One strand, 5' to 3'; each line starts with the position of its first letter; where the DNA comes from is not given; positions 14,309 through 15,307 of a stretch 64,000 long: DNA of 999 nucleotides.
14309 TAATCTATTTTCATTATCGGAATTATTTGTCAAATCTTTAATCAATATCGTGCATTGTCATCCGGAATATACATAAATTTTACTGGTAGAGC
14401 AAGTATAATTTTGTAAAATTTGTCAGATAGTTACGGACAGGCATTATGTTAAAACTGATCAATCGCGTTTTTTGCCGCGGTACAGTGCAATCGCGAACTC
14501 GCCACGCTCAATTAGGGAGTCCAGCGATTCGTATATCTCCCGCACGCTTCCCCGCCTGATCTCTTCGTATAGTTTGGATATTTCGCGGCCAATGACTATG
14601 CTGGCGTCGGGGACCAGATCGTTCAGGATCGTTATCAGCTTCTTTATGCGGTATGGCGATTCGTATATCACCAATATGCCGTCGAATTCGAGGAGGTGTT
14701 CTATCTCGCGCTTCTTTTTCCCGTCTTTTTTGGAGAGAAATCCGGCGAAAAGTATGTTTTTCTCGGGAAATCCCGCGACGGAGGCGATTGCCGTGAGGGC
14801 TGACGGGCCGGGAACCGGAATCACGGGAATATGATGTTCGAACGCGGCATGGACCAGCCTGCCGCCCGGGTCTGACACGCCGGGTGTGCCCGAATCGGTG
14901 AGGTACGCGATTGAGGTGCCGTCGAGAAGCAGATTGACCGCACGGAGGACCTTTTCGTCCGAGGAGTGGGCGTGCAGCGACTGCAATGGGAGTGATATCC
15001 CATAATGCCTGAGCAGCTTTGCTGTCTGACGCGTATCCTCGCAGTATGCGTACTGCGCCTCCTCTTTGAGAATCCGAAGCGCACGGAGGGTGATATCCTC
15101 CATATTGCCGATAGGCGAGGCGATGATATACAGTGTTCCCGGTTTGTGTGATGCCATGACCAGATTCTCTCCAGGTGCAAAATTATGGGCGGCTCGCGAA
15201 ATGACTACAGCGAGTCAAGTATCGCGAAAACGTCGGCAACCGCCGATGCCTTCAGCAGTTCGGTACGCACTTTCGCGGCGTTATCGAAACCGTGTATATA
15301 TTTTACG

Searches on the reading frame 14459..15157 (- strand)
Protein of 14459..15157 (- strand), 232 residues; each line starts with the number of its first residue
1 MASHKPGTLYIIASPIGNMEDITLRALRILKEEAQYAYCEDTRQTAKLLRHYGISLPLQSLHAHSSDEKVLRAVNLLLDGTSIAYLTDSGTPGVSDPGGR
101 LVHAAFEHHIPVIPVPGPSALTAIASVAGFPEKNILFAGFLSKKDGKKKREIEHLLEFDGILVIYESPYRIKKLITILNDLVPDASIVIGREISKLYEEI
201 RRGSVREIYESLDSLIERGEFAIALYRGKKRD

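Call 3: search_protein_families(library=pfam, proteins=[window:14459-15157:-])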
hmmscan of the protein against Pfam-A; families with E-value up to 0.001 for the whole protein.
window:14459-15157:- (232 aa): 1 family
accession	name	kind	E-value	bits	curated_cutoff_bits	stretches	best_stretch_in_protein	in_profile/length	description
PF00590.25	TP_methylase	-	4.4e-32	112.2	27.8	1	8-208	1-211/212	Tetrapyrrole (Corrin/Porphyrin) Methylases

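Call 4: search_protein_families(library=ncbifam, proteins=[window:14459-15157:-])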
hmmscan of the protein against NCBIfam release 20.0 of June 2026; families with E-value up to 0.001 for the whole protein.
window:14459-15157:- (232 aa): 3 families
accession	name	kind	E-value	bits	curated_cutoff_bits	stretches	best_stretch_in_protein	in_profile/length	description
TIGR00096.1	TIGR00096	equivalog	4.5e-54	183.7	167.9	1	9-231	2-225/275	16S rRNA (cytidine(1402)-2'-O)-methyltransferase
NF011570.0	PRK14994.1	equivalog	3.3e-40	138.1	502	1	4-209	9-214/287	16S rRNA (cytidine(1402)-2'-O)-methyltransferase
NF004455.0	PRK05787.1-3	equivalog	0.00029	20.5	258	0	9-210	3-203/221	cobalt-precorrin-7 (C(5))-methyltransferase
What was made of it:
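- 14459..15157 (-): rsmI (16S rRNA C1402 2'-O-methyltransferase). Conserved gene upstream of flgM in this synteny block. TIGR00096 scores 184 bits against a cut-off of 168 (call 4).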
